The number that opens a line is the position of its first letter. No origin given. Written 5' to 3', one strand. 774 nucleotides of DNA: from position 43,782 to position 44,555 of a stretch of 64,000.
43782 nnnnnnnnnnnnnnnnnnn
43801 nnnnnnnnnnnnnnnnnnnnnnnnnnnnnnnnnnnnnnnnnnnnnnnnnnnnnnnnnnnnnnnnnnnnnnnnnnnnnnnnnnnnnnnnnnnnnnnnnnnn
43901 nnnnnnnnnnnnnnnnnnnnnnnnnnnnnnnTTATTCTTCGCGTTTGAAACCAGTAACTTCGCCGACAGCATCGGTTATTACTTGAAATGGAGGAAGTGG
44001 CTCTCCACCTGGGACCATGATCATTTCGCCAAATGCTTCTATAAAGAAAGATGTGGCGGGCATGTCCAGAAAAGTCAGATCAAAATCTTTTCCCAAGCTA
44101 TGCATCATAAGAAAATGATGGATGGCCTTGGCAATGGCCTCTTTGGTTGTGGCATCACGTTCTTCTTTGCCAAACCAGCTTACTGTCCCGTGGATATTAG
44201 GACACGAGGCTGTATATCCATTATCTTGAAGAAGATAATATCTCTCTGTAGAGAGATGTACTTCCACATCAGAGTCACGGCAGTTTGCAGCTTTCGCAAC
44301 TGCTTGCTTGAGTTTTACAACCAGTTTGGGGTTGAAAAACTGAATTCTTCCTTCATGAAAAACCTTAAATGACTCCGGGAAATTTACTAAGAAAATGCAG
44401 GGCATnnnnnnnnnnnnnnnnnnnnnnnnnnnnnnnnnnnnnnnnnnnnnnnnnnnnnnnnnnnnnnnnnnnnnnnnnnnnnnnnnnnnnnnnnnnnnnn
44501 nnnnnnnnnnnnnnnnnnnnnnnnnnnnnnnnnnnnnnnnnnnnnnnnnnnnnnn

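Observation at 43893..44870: Terminator-flanked two-gene module inserted between rplO and secY in the otherwise collinear spc operon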

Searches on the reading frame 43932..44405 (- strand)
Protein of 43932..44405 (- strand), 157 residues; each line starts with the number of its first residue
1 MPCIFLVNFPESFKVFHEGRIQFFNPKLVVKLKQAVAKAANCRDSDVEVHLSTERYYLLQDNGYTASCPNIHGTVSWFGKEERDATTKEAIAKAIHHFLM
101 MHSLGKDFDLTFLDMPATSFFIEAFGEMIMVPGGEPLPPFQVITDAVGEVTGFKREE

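Call 4: search_protein_families(library=pfam, proteins=[window:43932-44405:-], max_evalue=1)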
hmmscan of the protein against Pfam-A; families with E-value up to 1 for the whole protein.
window:43932-44405:- (157 aa): 1 family
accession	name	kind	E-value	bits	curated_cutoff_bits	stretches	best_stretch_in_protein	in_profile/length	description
PF17341.8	DUF5371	-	0.029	15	25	1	84-100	25-41/65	Family of unknown function (DUF5371)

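Call 5: search_protein_families(library=ncbifam, proteins=[window:43932-44405:-], max_evalue=1)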
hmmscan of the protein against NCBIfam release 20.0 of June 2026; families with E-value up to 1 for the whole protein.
window:43932-44405:- (157 aa): 0 families

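Call 6: search_protein_families(library=phrogs, proteins=[window:43932-44405:-], max_evalue=1)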
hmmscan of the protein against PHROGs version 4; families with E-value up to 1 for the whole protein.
window:43932-44405:- (157 aa): 1 family
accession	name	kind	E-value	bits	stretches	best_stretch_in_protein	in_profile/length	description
phrog_35401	-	unknown function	0.3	11.9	0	147-155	5-13/38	-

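Call 7: find_homologous_proteins(query=window:43932-44405:-)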
Query window:43932-44405:- (157 aa): 3 proteins with E <= 0.001 among 22 candidates.
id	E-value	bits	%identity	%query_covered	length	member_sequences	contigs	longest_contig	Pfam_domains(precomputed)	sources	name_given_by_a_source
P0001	1.9e-102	358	100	100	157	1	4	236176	-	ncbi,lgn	-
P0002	1.0e-64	235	66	100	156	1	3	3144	-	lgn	-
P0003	6.6e-35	138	48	97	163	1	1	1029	-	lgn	-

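Call 9: find_encoding_contigs(protein=P0002, flank=10000)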
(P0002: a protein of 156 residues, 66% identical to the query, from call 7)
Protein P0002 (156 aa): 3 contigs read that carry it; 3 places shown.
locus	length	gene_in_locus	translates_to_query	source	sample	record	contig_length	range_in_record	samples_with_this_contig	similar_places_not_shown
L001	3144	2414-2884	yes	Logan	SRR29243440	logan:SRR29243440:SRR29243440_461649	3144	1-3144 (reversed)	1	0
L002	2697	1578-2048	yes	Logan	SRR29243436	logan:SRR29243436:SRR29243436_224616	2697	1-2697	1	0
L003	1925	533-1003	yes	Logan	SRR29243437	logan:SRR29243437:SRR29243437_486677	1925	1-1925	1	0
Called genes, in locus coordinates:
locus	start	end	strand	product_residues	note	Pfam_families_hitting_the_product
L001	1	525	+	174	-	?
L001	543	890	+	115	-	PF00861:Ribosomal_L18p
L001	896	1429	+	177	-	PF00333:Ribosomal_S5, PF03719:Ribosomal_S5_C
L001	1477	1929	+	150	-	PF00828:Ribosomal_L27A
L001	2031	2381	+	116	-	-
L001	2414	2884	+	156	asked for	-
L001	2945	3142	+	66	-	?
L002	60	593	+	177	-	PF00333:Ribosomal_S5, PF03719:Ribosomal_S5_C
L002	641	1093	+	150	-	PF00828:Ribosomal_L27A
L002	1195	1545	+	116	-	-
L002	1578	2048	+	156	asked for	-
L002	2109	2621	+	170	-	PF10050:DUF2284 (faint)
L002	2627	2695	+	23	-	?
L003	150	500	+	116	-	-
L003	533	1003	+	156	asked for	-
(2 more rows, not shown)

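Call 10: find_encoding_contigs(protein=P0003, flank=10000)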
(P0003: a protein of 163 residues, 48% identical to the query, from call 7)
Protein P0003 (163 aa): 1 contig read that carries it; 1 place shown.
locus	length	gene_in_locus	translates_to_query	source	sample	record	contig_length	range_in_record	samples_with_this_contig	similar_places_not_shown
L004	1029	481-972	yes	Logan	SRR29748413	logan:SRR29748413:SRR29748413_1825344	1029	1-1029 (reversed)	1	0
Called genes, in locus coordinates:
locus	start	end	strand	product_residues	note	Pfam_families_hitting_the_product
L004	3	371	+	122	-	?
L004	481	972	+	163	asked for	-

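Call 11: find_encoding_contigs(protein=P0001, flank=10000)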
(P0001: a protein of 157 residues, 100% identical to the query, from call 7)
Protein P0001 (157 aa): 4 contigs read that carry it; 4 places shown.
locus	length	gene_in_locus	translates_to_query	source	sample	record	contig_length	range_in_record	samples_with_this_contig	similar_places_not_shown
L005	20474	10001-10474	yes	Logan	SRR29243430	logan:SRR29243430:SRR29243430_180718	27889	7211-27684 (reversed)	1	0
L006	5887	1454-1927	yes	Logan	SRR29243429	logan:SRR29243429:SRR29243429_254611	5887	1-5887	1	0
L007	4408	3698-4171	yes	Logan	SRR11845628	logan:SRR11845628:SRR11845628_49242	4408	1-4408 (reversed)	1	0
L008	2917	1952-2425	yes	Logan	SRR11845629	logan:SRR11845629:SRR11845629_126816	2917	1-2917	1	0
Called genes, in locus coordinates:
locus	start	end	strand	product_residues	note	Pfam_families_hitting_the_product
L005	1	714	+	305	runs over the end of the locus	?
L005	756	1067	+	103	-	PF00338:Ribosomal_S10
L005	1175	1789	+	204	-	PF00297:Ribosomal_L3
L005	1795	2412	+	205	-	PF00573:Ribosomal_L4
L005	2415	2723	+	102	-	PF00276:Ribosomal_L23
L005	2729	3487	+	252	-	PF00181:Ribosomal_L2_N, PF03947:Ribosomal_L2_C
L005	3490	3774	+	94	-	PF00203:Ribosomal_S19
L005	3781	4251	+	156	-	PF00237:Ribosomal_L22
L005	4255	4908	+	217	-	PF07650:KH_2, PF00189:Ribosomal_S3_C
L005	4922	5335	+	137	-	PF00252:Ribosomal_L16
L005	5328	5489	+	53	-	-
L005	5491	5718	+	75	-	PF00366:Ribosomal_S17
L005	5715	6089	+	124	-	PF00238:Ribosomal_L14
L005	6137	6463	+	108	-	PF00467:KOW, PF17136:ribosomal_L24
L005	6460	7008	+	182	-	PF00281:Ribosomal_L5, PF00673:Ribosomal_L5_C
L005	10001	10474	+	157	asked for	-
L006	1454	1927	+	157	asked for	-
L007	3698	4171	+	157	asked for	-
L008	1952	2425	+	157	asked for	-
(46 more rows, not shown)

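Call 26: search_protein_representatives(alignment_id=A1)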
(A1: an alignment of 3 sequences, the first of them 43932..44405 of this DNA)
Query: 3 sequences, 157 profile positions. Proteins with E-value up to 0.001 (for the whole library): 49; up to 1e-10: 26; up to 1e-30: 6. The best 49 are listed.
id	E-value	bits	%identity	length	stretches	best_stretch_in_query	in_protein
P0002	2.6e-85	300.3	-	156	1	1-157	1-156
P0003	1.1e-78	278.8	-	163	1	1-155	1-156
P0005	4.5e-49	182.5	-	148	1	1-157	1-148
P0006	3.6e-40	153.6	-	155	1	1-157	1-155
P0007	3.9e-37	143.7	-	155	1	1-157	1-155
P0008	6.2e-32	126.8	-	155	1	13-154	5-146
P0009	1.7e-30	122.2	-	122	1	1-114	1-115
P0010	3.2e-30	121.3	-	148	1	2-133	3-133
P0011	5.5e-30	120.5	-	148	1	1-135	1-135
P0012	1.3e-26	109.5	-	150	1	1-137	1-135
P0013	1.6e-26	109.2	-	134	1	31-153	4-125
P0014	3.4e-25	104.9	-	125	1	1-129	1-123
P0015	5.6e-19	84.7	-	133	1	1-123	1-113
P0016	5.3e-17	78.3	-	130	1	1-124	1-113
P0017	1.5e-16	76.8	-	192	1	1-137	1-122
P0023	2.8e-13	66.2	-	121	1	1-123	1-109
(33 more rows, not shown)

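Call 28: search_protein_families(library=pfam, alignment_id=A2, max_evalue=0.1)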
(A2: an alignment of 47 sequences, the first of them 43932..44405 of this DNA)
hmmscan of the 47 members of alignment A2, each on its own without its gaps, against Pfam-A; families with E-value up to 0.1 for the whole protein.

A. member 1, window:43932-44405:- (157 aa): 1 family
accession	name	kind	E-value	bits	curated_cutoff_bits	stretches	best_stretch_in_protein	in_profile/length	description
PF17341.8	DUF5371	-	0.029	15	25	1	84-100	25-41/65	Family of unknown function (DUF5371)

B. families by the number of members that match (of 47 scanned): 14 families
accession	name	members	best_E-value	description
PF08921.16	DUF1904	15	2.5e-07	Domain of unknown function (DUF1904)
PF14552.11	Tautomerase_2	5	0.0002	Tautomerase enzyme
PF01361.26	Tautomerase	3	5.8e-05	Tautomerase enzyme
PF02962.20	CHMI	2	0.014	5-carboxymethyl-2-hydroxymuconate isomerase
PF12053.14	Par3_HAL_N_term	1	0.013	N-terminal of Par3 and HAL proteins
PF17341.8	DUF5371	1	0.029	Family of unknown function (DUF5371)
PF10850.13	DUF2653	1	0.039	Protein of unknown function (DUF2653)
PF12324.14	HTH_15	1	0.044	Helix-turn-helix domain of alkylmercury lyase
PF20135.4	DUF6525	1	0.046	Family of unknown function (DUF6525)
PF00674.25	DUP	1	0.048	DUP family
PF25416.1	GRHL1_C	1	0.049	GRHL1-like, C-terminal domain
PF25083.1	GIPC1_GH1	1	0.056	GIPC1-3 GH1 domain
PF23439.1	DUF7124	1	0.06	Domain of unknown function (DUF7124)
PF13424.12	TPR_12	1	0.073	Tetratricopeptide repeat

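Call 29: search_solved_structures(query=A2, max_evalue=10, show_alignments=3)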
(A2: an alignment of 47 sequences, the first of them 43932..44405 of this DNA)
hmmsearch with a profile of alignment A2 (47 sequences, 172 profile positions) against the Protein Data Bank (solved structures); distinct sequences matched with E-value up to 10: 34.
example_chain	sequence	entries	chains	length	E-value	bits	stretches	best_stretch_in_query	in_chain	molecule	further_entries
3mjz_A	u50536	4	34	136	0.031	17.5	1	39-100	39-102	FG41 Malonate Semialdehyde Decarboxylase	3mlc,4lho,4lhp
1u9d_A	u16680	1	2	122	0.14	15.4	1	65-115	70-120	hypothetical protein VC0714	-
1wx8_A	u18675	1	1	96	0.15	15.2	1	17-72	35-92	RIKEN cDNA 4931431F19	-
6vvn_B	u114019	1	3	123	0.36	14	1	15-84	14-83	4-oxalocrotonate tautomerase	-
8h67_E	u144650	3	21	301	0.38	14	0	103-134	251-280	CRISPR associated protein Cas7 | CRISPR associated protein Cas8 | Fruiting body developmental protein R-like protein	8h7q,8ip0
8ukm_B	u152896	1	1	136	0.55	13.4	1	9-85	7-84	T33-ml30-redesigned-4-OT-fold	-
7ms9_A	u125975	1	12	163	0.56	13.4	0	17-57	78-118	4-oxalocrotonate tautomerase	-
9ngh_A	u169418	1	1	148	0.65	13.2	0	17-49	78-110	4-oxalocrotonate tautomerase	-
2hk2_A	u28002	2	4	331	0.69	13.1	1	94-150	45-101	Diphosphomevalonate decarboxylase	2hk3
4yy2_A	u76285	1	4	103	0.81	12.9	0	12-39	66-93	dTor_3x33L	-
9r2l_A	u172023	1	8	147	0.82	12.9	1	55-95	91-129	N37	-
3n4d_A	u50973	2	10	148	0.83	12.8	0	17-50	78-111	Putative tautomerase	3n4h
3n4g_A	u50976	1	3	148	0.83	12.8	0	17-50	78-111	Putative tautomerase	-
9nf4_A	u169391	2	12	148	0.86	12.8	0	17-49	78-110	4-oxalocrotonate tautomerase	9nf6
4u5p_A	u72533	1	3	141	0.89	12.7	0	27-60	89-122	RhCC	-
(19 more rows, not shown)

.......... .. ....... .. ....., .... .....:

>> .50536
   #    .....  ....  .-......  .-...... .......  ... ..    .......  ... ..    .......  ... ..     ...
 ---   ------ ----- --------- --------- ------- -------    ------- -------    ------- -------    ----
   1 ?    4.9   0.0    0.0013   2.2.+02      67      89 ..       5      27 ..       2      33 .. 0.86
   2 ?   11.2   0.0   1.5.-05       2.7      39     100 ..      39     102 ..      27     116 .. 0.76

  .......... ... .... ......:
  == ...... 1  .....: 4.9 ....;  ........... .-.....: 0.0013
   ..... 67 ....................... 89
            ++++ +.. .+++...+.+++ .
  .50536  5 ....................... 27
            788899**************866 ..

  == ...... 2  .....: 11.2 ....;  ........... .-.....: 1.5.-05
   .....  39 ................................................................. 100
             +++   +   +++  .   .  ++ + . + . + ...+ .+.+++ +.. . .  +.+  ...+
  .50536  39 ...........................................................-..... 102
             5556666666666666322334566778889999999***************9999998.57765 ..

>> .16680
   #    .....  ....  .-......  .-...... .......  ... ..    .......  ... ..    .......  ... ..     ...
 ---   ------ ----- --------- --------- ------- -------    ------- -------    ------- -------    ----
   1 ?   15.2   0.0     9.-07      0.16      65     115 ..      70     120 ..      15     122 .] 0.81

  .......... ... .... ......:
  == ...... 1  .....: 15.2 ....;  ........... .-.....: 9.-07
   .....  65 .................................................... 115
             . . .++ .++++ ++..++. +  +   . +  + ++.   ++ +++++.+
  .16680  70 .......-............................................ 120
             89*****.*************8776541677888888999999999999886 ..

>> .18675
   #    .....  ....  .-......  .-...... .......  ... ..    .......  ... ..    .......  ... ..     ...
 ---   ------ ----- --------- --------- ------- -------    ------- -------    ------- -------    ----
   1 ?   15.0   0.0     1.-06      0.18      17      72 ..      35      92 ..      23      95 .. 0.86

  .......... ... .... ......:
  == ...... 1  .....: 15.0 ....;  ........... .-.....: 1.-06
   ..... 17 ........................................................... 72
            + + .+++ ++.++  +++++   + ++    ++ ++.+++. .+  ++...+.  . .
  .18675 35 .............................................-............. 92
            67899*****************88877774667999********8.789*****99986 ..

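Call 30: predict_structure(alignment_id=A1)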
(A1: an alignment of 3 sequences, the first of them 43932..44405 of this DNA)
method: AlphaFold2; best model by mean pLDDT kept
length: 157 residues; sequences in the alignment: 3
mean_pLDDT: 52.8   pTM: 0.52
mean pLDDT of the five models: 52.8, 50.7, 45.7, 42.5, 37.8
residues with pLDDT >= 90: 0; 70-90: 30; 50-70: 54; < 50: 73
segments of 3 or more residues with pLDDT < 50: 8-24, 53-69, 115-118, 122-129, 132-157
pLDDT, mean of each block of 10 residues (from residue 1): 52 31 56 80 70 41 37 58 68 74 58 51 48 39 39 38
secondary structure, 60 per line:
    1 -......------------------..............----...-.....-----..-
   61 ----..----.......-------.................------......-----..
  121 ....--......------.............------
elements in order: E2-7 H26-39 E48-52 E71-77 H85-101 E108-113 E119-124 E127-132 H139-151

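Call 41: fold_search(model_id=the predicted structure, library=pdb)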
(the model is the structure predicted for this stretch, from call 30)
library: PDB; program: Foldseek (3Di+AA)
matches with E <= 10: 843; with E <= 0.001: 57
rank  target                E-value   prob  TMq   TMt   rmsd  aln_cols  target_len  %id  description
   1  8dq6_B                9.5e-05  1.00  0.46  0.62   4.4       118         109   16  Structure of A. thaliana MIF/D-DT-like protein-1 (MDL1) (released 2023-07-26)
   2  8ap3_A                9.5e-05  1.00  0.45  0.60  10.4       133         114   18  Structure of A. thaliana MIF/D-DT-like protein-2 (MDL2) (released 2023-08-23)
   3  8dq6_C                1.1e-04  1.00  0.41  0.61   5.1       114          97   12  Structure of A. thaliana MIF/D-DT-like protein-1 (MDL1) (released 2023-07-26)
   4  8dq6_A                1.4e-04  1.00  0.43  0.62   5.0       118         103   16  Structure of A. thaliana MIF/D-DT-like protein-1 (MDL1) (released 2023-07-26)
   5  9mf3_F                1.7e-04  1.00  0.47  0.61   4.2       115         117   16  Crystal Structure of macrophage migration inhibitory factor from Plasmodium knowlesi (released 2024-12-18)
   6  8ap3_B                1.8e-04  1.00  0.45  0.59  10.2       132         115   18  Structure of A. thaliana MIF/D-DT-like protein-2 (MDL2) (released 2023-08-23)
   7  8ur4_B                2.2e-04  1.00  0.47  0.64   4.5       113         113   15  Crystal Structure of macrophage migration inhibitory factor (MIF) from Trichomonas vaginalis (I4122 form) (released 2024-03-20)
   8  7mw7                  2.2e-04  1.00  0.46  0.58   4.4       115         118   18  Crystal structure of P1G mutant of D-dopachrome tautomerase (released 2021-08-18)
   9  6vvr_A                2.3e-04  1.00  0.49  0.60   3.8       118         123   16  Q0 fused 4-OT wild type symmetric trimer (released 2020-04-15)
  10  8ur4_A                2.5e-04  1.00  0.48  0.65   4.3       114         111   15  Crystal Structure of macrophage migration inhibitory factor (MIF) from Trichomonas vaginalis (I4122 form) (released 2024-03-20)
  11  8ur2_D                2.5e-04  1.00  0.46  0.62   4.7       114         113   15  Crystal Structure of macrophage migration inhibitory factor (MIF) from Trichomonas vaginalis (I41 form) (released 2023-11-08)
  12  8dqa                  2.5e-04  1.00  0.47  0.69   3.6       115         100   13  Structure of A. thaliana MIF/D-DT-like protein-3 (MDL3) (released 2023-07-26)
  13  3gac_A                2.5e-04  1.00  0.46  0.60   4.2       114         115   13  Structure of mif with HPP (released 2009-12-29)
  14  9yri_A                2.5e-04  1.00  0.46  0.50  13.9       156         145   13  cis-CaaD E114Q mutant with covalent intermediates of the hydration and decarboxylation of acetylenecarboxylic acid (released 2025-11-05)
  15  3gac_C                2.8e-04  1.00  0.46  0.59   4.2       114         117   13  Structure of mif with HPP (released 2009-12-29)
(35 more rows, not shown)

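Call 43: predict_structure(alignment_id=A2)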
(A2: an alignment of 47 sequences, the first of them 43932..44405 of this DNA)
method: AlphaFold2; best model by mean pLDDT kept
length: 157 residues; sequences in the alignment: 47
mean_pLDDT: 92.7   pTM: 0.84
mean pLDDT of the five models: 92.7, 92.5, 90.5, 89.8, 88.9
residues with pLDDT >= 90: 129; 70-90: 17; 50-70: 11; < 50: 0
segments of 3 or more residues with pLDDT < 50: none
pLDDT, mean of each block of 10 residues (from residue 1): 96 71 90 98 97 95 96 97 95 98 97 97 97 92 90 72
secondary structure, 60 per line:
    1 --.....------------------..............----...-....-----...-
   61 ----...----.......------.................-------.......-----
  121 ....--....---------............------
elements in order: E3-7 H26-39 E48-51 E57-59 E65-67 E72-78 H85-101 E109-115 E121-124 E127-130 H140-151

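Call 46: find_encoding_contigs(protein=P0005, flank=5000, max_places=3)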
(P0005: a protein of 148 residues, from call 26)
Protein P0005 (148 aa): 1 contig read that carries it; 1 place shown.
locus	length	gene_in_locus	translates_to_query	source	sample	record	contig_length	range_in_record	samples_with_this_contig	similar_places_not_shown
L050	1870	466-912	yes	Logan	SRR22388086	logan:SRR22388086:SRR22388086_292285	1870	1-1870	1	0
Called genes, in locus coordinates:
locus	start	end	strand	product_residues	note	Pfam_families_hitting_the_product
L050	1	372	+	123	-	?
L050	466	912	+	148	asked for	-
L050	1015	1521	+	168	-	PF10050:DUF2284 (faint)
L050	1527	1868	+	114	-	?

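Call 47: find_encoding_contigs(protein=P0006, flank=5000, max_places=3)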
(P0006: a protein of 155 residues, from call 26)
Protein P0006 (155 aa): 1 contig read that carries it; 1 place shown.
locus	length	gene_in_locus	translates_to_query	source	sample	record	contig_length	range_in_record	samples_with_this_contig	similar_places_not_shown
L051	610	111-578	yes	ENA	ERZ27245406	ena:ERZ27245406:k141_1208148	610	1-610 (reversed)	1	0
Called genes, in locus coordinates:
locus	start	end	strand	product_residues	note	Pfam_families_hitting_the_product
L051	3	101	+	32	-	?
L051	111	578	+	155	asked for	-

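Call 49: find_encoding_contigs(protein=P0010, flank=5000, max_places=2)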
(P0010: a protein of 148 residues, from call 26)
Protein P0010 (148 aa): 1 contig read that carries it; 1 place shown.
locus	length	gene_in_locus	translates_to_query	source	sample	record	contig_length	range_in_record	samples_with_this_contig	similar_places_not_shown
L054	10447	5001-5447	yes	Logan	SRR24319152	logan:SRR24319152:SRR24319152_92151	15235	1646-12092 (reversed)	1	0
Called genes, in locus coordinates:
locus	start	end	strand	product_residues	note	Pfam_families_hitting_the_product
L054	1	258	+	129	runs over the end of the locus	PF00467:KOW, PF17136:ribosomal_L24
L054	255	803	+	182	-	PF00281:Ribosomal_L5, PF00673:Ribosomal_L5_C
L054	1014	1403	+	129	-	PF00410:Ribosomal_S8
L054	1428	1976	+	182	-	PF00347:Ribosomal_L6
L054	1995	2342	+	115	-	PF00861:Ribosomal_L18p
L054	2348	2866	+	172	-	PF00333:Ribosomal_S5, PF03719:Ribosomal_S5_C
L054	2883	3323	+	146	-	PF00828:Ribosomal_L27A (weak)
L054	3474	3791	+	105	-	-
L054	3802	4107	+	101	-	-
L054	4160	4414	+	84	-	-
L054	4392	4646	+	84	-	-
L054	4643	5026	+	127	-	-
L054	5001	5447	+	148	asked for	-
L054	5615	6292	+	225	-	PF13489:Methyltransf_23 (weak), PF13649:Methyltransf_25 (weak)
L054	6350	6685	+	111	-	-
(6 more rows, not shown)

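Call 50: find_encoding_contigs(protein=P0016, flank=5000, max_places=2)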
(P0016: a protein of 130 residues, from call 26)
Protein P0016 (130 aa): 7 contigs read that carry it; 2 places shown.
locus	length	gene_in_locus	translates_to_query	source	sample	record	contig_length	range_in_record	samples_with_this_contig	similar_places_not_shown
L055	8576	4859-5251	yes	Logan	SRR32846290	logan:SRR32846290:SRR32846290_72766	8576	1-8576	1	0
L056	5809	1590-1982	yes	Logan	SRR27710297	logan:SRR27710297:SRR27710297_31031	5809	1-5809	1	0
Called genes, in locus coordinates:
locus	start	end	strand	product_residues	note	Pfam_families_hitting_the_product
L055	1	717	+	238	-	?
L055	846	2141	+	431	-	PF13506:Glyco_transf_21, PF13641:Glyco_tranf_2_3, PF13632:Glyco_trans_2_3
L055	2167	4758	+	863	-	PF13231:PMT_2, PF01270:Glyco_hydro_8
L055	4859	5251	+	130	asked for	-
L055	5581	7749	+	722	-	PF00150:Cellulase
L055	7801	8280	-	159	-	-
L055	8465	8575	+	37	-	?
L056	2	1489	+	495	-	?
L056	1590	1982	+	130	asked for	-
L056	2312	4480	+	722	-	PF00150:Cellulase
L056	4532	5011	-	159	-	-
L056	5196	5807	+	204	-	?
